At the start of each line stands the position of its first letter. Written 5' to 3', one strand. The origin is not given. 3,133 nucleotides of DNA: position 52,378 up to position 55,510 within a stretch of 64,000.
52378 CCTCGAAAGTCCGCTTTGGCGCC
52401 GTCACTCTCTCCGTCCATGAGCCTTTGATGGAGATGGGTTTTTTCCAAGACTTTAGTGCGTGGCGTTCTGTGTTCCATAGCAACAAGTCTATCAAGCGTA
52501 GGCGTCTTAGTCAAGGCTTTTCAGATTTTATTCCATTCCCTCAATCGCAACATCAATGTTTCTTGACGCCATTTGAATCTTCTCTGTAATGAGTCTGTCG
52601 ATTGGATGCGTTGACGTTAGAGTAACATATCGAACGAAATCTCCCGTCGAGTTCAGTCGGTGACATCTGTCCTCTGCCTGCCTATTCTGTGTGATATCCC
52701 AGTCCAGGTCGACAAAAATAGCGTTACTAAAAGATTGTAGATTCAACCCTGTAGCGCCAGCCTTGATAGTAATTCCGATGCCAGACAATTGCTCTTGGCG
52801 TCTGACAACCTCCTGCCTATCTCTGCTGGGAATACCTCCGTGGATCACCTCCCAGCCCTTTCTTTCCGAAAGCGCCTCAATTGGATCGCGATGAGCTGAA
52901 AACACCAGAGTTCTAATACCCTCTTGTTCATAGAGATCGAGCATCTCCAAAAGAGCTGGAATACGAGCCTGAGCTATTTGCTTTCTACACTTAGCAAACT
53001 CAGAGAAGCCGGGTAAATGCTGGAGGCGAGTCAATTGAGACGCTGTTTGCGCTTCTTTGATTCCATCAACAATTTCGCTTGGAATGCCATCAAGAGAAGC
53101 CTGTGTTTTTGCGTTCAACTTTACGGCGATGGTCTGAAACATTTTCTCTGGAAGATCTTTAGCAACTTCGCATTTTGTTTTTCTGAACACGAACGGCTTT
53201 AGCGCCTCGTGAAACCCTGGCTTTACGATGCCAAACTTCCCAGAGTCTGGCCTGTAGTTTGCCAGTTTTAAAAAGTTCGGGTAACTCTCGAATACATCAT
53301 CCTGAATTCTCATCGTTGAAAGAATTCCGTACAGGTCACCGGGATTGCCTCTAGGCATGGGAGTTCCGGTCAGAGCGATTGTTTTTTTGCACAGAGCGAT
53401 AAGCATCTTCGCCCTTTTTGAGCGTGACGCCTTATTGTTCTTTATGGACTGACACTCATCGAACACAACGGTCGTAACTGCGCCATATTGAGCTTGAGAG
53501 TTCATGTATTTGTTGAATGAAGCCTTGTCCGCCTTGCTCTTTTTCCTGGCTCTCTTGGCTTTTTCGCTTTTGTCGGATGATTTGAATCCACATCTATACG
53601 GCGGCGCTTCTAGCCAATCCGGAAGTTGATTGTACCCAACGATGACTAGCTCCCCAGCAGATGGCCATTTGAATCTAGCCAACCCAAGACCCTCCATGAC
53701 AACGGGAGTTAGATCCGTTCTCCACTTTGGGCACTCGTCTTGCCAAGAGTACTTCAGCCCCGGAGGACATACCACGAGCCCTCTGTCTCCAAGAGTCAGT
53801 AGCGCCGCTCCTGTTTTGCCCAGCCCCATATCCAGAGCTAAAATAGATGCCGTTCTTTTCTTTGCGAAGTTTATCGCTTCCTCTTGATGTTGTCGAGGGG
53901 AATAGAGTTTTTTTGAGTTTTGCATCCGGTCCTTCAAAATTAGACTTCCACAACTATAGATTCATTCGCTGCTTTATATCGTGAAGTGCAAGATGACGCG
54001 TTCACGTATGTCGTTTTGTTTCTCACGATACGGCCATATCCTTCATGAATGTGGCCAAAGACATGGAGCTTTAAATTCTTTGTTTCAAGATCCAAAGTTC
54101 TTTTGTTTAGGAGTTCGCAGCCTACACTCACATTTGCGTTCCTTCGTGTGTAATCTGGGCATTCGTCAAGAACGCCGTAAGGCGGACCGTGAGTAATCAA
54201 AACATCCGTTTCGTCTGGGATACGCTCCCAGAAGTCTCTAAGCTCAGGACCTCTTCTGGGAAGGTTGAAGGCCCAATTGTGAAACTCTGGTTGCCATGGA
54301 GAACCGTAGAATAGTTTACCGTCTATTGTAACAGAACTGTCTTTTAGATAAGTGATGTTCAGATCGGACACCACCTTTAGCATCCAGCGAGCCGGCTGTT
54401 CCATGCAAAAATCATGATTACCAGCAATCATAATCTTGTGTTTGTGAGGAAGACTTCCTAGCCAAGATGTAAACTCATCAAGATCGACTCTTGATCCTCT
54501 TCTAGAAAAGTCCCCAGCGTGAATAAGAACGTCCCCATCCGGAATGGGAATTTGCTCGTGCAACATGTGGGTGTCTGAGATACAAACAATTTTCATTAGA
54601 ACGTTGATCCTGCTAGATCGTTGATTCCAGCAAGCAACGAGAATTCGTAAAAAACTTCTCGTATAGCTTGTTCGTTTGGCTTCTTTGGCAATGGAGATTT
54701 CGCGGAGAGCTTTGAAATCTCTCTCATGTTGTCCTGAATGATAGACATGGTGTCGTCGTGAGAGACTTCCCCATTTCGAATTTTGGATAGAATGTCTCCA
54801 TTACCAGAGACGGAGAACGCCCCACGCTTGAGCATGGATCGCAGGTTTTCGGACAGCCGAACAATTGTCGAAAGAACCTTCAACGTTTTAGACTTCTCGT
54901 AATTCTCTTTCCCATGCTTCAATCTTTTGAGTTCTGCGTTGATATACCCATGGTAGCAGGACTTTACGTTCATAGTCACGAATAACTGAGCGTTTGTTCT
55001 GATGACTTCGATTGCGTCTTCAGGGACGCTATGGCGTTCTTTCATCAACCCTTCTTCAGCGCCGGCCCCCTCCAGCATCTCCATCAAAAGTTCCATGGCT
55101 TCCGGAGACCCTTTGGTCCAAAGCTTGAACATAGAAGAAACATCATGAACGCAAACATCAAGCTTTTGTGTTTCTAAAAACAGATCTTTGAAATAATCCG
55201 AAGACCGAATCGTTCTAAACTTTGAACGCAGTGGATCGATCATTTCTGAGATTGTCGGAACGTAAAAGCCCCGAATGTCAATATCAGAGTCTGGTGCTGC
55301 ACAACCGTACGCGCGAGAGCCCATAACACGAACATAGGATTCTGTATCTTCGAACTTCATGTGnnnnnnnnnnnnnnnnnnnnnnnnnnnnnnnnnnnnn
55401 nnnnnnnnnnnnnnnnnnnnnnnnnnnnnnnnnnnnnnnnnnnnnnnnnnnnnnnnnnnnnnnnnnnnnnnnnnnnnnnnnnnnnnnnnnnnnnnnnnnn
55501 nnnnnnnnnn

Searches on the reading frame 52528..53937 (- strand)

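Call 15: search_protein_families(library=phrogs, proteins=[window:52528-53937:-], max_evalue=0.001)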
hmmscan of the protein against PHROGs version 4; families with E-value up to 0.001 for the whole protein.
window:52528-53937:- (469 aa): 3 families
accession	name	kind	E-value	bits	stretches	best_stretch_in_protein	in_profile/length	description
phrog_62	-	DNA, RNA and nucleotide metabolism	4.6e-67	227.6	1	10-467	693-1135/1881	DNA helicase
phrog_29996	-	unknown function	8.9e-12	44.8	1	157-459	841-1158/1189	-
phrog_16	-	DNA, RNA and nucleotide metabolism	9.7e-09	35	1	11-432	270-590/986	DNA helicase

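Call 16: search_protein_families(library=pfam, proteins=[window:52528-53937:-], max_evalue=0.01)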
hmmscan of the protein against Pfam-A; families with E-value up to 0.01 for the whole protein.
window:52528-53937:- (469 aa): 3 families
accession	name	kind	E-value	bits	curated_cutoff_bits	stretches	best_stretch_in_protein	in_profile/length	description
PF00176.29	SNF2-rel_dom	-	2.6e-21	76.4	24.9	1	17-281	1-248/290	SNF2-related domain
PF00271.37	Helicase_C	-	1.9e-12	47.8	23.5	1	328-428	5-109/110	Helicase conserved C-terminal domain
PF00270.35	DEAD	-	0.00029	21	26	0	144-193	108-160/167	DEAD/DEAH box helicase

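Call 53: search_protein_families(library=padloc, proteins=[window:52528-53937:-], max_evalue=0.01)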
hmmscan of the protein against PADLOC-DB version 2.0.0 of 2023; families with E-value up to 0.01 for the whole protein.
window:52528-53937:- (469 aa): 24 families
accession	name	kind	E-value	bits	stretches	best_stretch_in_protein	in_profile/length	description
PDLC00633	ZorD1|ZorD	-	4.8e-26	89.1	1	155-442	563-857/908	"SWI2/SNF2 helicase, Mrr-like nuclease"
PDLC02850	DpdE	-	6.3e-25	85.2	1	145-438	908-1216/1282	DpdE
PDLC02845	DpdE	-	1.1e-22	77.7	2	155-437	959-1246/1293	DpdE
PDLC00629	ZorD1|ZorD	-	7.7e-22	75.1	1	155-433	628-918/1012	"SWI2/SNF2 helicase, Mrr-like nuclease"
PDLC02842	DpdE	-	1.7e-18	63.7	1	155-437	827-1124/1176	DpdE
PDLC00634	ZorD1|ZorD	-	2.5e-18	63.2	2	155-438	635-935/1208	"SWI2/SNF2 helicase, Mrr-like nuclease"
PDLC02848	DpdE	-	3.6e-17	59.6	1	143-372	458-695/856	DpdE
PDLC02851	DpdE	-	9.3e-17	58.1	1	153-452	714-1022/1055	DpdE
PDLC02849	DpdE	-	1.1e-16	58.2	1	154-433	514-802/857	DpdE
PDLC00631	ZorD1|ZorD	-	1.9e-16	57.1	1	7-440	435-880/1071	"SWI2/SNF2 helicase, Mrr-like nuclease"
PDLC02627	DrmD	-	9.9e-13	45.1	1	156-462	416-695/748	DrmD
PDLC02852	DpdE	-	3.3e-10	36.6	2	321-431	708-824/905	DpdE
PDLC02619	DrmD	-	4.9e-10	36.2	2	387-448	492-553/872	DrmD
PDLC00632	ZorD1|ZorD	-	1.2e-09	34.6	1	155-275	739-856/1101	"SWI2/SNF2 helicase, Mrr-like nuclease"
PDLC00627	ZorD1|ZorD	-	7.7e-09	32.1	1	156-268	631-745/1006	"SWI2/SNF2 helicase, Mrr-like nuclease"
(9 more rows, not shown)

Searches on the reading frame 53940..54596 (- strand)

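Call 15: search_protein_families(library=phrogs, proteins=[window:53940-54596:-], max_evalue=0.001)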
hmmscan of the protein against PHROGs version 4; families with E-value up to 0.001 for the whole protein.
window:53940-54596:- (218 aa): 2 families
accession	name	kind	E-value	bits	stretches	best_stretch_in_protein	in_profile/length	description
phrog_1649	-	other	2.7e-18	66.7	1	1-203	36-271/308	metallo-phosphoesterase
phrog_547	-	other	9.1e-11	42.3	1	20-77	72-126/245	phosphoesterase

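Call 16: search_protein_families(library=pfam, proteins=[window:53940-54596:-], max_evalue=0.01)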
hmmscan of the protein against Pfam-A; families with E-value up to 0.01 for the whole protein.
window:53940-54596:- (218 aa): 2 families
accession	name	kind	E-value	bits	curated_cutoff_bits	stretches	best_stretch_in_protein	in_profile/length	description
PF00149.33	Metallophos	-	4.6e-17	63.5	21.5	1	1-185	1-190/191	Calcineurin-like phosphoesterase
PF12850.12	Metallophos_2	-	1.8e-08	35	27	1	1-215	1-147/154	Calcineurin-like phosphoesterase superfamily domain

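Call 53: search_protein_families(library=padloc, proteins=[window:53940-54596:-], max_evalue=0.01)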
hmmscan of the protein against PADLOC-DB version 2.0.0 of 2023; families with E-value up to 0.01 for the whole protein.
window:53940-54596:- (218 aa): 1 family
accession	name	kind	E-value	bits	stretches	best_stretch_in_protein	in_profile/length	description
PDLC04908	PDC-S10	-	6.4e-85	281.9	1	1-218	10-216/223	-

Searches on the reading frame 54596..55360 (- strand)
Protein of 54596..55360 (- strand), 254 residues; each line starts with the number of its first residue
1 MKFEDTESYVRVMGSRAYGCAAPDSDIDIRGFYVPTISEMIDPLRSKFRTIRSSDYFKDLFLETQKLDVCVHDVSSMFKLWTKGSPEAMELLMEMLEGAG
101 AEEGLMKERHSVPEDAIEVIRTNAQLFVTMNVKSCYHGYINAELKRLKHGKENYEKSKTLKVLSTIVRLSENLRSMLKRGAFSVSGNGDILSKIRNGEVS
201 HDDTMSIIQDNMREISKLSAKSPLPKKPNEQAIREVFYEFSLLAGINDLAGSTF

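Call 15: search_protein_families(library=phrogs, proteins=[window:54596-55360:-], max_evalue=0.001)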
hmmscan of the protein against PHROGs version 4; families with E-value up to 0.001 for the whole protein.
window:54596-55360:- (254 aa): 2 families
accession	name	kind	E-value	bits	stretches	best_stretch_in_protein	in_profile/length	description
phrog_388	-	DNA, RNA and nucleotide metabolism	9.9e-30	104.8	2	8-162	39-174/351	nucleotidyltransferase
phrog_14344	-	DNA, RNA and nucleotide metabolism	7.9e-05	23.5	1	9-93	31-106/262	nucleotidyltransferase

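Call 16: search_protein_families(library=pfam, proteins=[window:54596-55360:-], max_evalue=0.01)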
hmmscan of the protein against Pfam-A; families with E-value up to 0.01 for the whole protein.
window:54596-55360:- (254 aa): 1 family
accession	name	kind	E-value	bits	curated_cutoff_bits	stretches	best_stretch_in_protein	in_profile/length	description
PF10127.15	RlaP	-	1.4e-08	35.2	23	1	9-95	22-99/249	RNA repair pathway DNA polymerase beta family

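Call 53: search_protein_families(library=padloc, proteins=[window:54596-55360:-], max_evalue=0.01)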
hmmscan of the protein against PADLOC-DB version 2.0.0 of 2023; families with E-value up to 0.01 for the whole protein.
window:54596-55360:- (254 aa): 0 families
